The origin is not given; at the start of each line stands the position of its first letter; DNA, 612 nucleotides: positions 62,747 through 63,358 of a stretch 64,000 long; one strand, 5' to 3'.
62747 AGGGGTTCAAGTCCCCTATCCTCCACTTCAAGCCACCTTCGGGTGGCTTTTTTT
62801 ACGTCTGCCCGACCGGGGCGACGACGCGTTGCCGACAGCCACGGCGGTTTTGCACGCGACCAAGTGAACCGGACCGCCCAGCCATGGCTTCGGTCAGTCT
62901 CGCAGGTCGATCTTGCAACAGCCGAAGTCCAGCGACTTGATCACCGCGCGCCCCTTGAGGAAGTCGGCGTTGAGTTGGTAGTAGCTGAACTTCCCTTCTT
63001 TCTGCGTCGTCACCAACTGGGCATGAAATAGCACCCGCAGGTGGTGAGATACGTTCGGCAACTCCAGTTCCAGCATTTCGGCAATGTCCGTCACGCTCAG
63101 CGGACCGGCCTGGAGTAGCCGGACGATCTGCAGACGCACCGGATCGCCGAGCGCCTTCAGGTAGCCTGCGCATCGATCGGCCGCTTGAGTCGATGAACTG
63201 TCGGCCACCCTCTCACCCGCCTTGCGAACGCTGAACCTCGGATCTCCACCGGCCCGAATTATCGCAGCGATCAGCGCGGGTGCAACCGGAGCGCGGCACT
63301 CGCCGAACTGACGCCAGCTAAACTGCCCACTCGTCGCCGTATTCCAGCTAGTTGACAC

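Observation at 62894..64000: ArsR-family regulator, perfect 12-2-12 operator-like palindrome and divergent secreted rhodanese: a BigR/CstR-type sulfide or persulfide-responsive divergon?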

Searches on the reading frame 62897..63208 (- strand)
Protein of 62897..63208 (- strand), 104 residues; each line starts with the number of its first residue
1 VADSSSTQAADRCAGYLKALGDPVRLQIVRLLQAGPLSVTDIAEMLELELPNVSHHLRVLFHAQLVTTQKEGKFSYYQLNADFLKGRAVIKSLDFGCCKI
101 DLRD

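Call 39: find_encoding_contigs(protein=window:62897-63208:-, flank=10000, max_places=3)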
Protein seq(104 aa) (104 aa): no gene with exactly this product is on record in the collection.

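Call 58: search_solved_structures(query=A2, max_evalue=0.001, show_alignments=5)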
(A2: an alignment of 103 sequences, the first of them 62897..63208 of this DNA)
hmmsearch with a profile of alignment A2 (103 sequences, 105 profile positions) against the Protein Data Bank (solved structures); distinct sequences matched with E-value up to 0.001: 34.
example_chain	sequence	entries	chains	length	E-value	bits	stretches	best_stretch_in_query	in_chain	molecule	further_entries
1u2w_A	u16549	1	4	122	9.6e-15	57.7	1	9-87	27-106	Cadmium efflux system accessory protein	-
3f72_A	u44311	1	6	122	2.9e-14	56.2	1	9-87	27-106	Cadmium efflux system accessory protein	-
2lkp_A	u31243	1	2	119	3.4e-14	55.9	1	8-85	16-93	HTH-type transcriptional regulator NmtR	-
9t6t_A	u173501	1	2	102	1.6e-13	53.7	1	9-86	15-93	Lmo1102 protein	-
9t6r_A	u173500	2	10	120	2.6e-13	53.1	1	9-86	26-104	Lmo1102 protein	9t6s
1r22_A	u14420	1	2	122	7.3e-13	51.6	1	11-85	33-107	Transcriptional repressor smtB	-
6cda_A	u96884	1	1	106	2.7e-12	49.8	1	7-83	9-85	ArsR family transcriptional regulator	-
1r1t_A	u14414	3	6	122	2.8e-12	49.8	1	11-85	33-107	Transcriptional repressor smtB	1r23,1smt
4ggg_A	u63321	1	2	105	4.2e-12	49.2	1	7-83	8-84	Repressor protein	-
3f6v_A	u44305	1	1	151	5.8e-12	48.7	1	17-85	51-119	Possible transcriptional regulator, ArsR family protein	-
5znx_A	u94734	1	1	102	1.4e-11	47.5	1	5-86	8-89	Transcriptional activator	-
3jth_A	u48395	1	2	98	1.7e-11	47.3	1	6-86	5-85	Transcription activator HlyU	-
1r1u_A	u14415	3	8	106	1.8e-11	47.1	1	7-83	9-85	repressor protein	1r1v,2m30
2kjb_A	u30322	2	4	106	1.9e-11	47.1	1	7-83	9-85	CzrA protein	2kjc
8qkf_A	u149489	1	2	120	3e-11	46.4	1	13-87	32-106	ArsR family transcriptional regulator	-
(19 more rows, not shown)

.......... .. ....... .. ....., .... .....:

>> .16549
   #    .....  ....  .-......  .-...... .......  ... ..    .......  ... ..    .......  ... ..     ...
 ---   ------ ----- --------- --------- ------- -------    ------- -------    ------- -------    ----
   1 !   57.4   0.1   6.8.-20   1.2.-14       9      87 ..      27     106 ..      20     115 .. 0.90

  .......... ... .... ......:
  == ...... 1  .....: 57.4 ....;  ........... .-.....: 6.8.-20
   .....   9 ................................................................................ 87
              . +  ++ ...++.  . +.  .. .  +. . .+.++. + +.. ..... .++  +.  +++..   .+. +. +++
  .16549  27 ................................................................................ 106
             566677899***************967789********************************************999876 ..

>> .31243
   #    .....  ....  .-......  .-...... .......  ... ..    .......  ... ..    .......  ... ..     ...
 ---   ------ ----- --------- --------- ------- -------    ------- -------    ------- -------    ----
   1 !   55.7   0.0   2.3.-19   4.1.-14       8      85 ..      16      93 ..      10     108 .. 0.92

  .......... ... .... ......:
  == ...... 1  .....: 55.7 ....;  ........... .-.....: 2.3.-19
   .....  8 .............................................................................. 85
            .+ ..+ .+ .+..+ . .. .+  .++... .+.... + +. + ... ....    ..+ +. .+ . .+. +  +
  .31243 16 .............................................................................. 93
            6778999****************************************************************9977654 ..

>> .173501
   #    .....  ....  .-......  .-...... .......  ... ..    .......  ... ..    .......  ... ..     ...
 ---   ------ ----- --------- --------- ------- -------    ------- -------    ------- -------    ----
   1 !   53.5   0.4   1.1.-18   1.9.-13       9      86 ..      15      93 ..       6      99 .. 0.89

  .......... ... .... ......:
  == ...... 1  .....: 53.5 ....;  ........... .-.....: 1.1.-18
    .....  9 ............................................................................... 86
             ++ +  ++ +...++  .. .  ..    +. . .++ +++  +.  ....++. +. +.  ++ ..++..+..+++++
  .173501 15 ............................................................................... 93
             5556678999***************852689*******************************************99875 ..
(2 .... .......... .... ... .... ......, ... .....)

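Call 61: predict_structure(alignment_id=A2)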
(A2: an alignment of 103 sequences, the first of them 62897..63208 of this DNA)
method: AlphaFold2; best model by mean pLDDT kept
length: 104 residues; sequences in the alignment: 103
mean_pLDDT: 81.5   pTM: 0.75
mean pLDDT of the five models: 81.5, 80.8, 80.7, 80.7, 77.6
residues with pLDDT >= 90: 52; 70-90: 23; 50-70: 23; < 50: 6
segments of 3 or more residues with pLDDT < 50: 1-4
pLDDT, mean of each block of 10 residues (from residue 1): 53 83 92 93 96 97 93 91 64 62 58
secondary structure, 60 per line:
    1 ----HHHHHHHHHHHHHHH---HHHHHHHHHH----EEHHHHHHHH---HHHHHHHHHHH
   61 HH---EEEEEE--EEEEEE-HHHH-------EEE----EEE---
elements in order: H5-19 H23-32 H39-46 H50-62 E66-71 E74-79 H81-84 E92-94 E99-101

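Call 63: fold_search(model_id=the predicted structure, library=pdb)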
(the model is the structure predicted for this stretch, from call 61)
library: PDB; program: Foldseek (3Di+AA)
matches with E <= 10: 1855; with E <= 0.001: 82
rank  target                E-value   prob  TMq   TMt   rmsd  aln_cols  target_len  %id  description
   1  1r1u_A                1.8e-06  1.00  0.70  0.77   2.3        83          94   36  Crystal structure of the metal-sensing transcriptional repressor CzrA from Staphylococcus aureus in the apo-form (released 2004-05-18)
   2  1r1u_B                2.2e-06  1.00  0.70  0.78   2.3        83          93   36  Crystal structure of the metal-sensing transcriptional repressor CzrA from Staphylococcus aureus in the apo-form (released 2004-05-18)
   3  6cdb_B                2.2e-06  1.00  0.69  0.76   2.3        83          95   36  Crystal Structure of V66L CzrA in the Zn(II)bound state (released 2018-07-11)
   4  1r1v_B                2.5e-06  1.00  0.68  0.73   5.8        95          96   29  Crystal structure of the metal-sensing transcriptional repressor CzrA from Staphylococcus aureus in the Zn2-form (released 2004-05-18)
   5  7p6f_AAA              3.2e-06  1.00  0.67  0.67   1.3        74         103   35  1.93 A resolution X-ray crystal structure of the transcriptional regulator SrnR from Streptomyces griseus (released 2022-05-25)
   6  7p6f_BBB              4.4e-06  1.00  0.67  0.69   1.3        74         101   35  1.93 A resolution X-ray crystal structure of the transcriptional regulator SrnR from Streptomyces griseus (released 2022-05-25)
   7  4k2e_A                4.7e-06  1.00  0.66  0.72   1.5        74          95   34  HlyU from Vibrio cholerae N16961 (released 2014-04-30)
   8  4omy_A                4.7e-06  1.00  0.67  0.72   3.2        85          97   27  Crystal Structure of SeMet NolR from Sinorhizobium fredii in complex with oligo AT DNA (released 2014-04-16)
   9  8qkf_A                6.5e-06  1.00  0.66  0.69   1.1        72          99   30  SmtB protein of Mycobacterium smegmatis (released 2024-09-25)
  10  1r22_B                6.5e-06  1.00  0.66  0.71   1.3        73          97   38  Crystal structure of the cyanobacterial metallothionein repressor SmtB (C14S/C61S/C121S mutant) in the Zn2alpha5-form (released 2004-05-18)
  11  6cda                  6.5e-06  1.00  0.69  0.75   2.3        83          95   35  Crystal structure of L34A CzrA in the Zn(II)bound state (released 2018-07-11)
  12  8qkf_B                6.9e-06  1.00  0.69  0.76   1.6        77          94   30  SmtB protein of Mycobacterium smegmatis (released 2024-09-25)
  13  6cdb_A                6.9e-06  1.00  0.69  0.74   2.3        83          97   36  Crystal Structure of V66L CzrA in the Zn(II)bound state (released 2018-07-11)
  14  4ggg_B                7.4e-06  1.00  0.69  0.77   2.4        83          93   36  Crystal structure of V66A/L68V CzrA in the Zn(II)bound state. (released 2013-02-06)
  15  1r1u_C                7.9e-06  1.00  0.70  0.74   2.3        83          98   36  Crystal structure of the metal-sensing transcriptional repressor CzrA from Staphylococcus aureus in the apo-form (released 2004-05-18)
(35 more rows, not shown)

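Call 92: search_protein_representatives(alignment_id=A2)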
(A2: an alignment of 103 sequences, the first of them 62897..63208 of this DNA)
Query: 103 sequences, 105 profile positions. Proteins with E-value up to 0.001 (for the whole library): 38167; up to 1e-10: 1726; up to 1e-30: 10. The best 150 are listed.
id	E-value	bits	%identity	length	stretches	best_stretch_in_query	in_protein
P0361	2.7e-46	172.0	-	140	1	3-103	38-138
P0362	5.0e-42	158.3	-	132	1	2-105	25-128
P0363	8.5e-39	147.9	-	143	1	3-105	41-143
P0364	3.8e-38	145.8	-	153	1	3-103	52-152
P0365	1.4e-36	140.7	-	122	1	7-104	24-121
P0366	2.3e-36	140.1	-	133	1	8-103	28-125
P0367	3.0e-35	136.5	-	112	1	6-103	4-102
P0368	5.6e-34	132.4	-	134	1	4-104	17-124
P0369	1.7e-32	127.6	-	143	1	8-103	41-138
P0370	1.8e-32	127.6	-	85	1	21-103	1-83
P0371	4.6e-30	119.8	-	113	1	1-103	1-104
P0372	8.3e-30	119.0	-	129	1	9-104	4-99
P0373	3.4e-29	117.0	-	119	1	4-80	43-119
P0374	1.1e-28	115.4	-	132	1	9-103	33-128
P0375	1.8e-27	111.5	-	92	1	19-105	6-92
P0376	1.9e-27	111.5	-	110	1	12-103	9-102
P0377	1.9e-27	111.4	-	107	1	10-103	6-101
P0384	3.5e-25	104.1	-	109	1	9-103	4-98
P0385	5.0e-25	103.7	-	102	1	7-104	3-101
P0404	1.1e-22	96.1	-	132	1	9-104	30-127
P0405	1.2e-22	96.0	-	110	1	10-103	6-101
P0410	3.7e-22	94.4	-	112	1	7-103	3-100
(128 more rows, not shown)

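Call 95: list_cluster_members(proteins=[P0365, P0368, P0374, P0376, P0377, P0384, P0385, P0404, P0405, P0410])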
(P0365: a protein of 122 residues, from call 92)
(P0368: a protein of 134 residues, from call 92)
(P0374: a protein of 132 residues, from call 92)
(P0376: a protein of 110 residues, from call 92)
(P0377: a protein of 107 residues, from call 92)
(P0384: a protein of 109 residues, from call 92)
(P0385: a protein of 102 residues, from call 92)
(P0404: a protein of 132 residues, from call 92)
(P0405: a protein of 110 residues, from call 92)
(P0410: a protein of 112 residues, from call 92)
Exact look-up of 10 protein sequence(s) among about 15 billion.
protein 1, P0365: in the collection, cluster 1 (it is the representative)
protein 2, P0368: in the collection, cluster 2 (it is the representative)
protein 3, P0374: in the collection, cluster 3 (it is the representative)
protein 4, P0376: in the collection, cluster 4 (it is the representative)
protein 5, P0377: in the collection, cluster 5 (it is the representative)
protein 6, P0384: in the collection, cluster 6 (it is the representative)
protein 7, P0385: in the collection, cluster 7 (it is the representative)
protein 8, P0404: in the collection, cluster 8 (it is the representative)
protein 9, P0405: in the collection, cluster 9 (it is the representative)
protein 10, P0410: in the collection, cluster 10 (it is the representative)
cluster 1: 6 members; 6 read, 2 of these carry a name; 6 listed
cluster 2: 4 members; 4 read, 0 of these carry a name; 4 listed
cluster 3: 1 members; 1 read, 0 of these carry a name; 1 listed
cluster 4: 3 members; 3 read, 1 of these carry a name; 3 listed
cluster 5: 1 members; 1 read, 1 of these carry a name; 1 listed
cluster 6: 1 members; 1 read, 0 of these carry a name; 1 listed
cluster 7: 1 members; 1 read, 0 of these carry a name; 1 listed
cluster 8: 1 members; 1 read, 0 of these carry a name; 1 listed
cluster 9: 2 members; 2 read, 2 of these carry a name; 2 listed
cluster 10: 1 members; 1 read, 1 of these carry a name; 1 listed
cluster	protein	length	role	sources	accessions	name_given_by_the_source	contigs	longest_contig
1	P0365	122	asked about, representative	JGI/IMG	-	DNA-binding transcriptional ArsR family regulator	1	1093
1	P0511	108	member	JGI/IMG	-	DNA-binding transcriptional ArsR family regulator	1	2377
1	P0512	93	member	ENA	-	-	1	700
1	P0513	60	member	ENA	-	-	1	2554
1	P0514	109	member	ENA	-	-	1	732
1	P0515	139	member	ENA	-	-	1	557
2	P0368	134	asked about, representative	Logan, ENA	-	-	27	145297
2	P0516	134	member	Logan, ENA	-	-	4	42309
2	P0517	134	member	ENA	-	-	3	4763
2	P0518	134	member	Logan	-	-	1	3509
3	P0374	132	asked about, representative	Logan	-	-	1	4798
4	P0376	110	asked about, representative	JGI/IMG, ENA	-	-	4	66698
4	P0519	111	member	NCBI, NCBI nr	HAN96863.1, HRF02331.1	MAG TPA: ArsR family transcriptional regulator [Planctomycetaceae bacterium] | ArsR family transcriptional regulator [Planctomycetaceae bacterium]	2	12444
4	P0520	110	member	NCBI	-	-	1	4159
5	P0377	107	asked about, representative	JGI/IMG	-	DNA-binding transcriptional ArsR family regulator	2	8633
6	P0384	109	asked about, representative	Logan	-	-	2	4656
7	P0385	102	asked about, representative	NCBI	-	-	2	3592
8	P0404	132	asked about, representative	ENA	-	-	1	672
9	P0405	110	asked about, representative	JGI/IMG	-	DNA-binding transcriptional ArsR family regulator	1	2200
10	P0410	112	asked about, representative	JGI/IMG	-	DNA-binding transcriptional ArsR family regulator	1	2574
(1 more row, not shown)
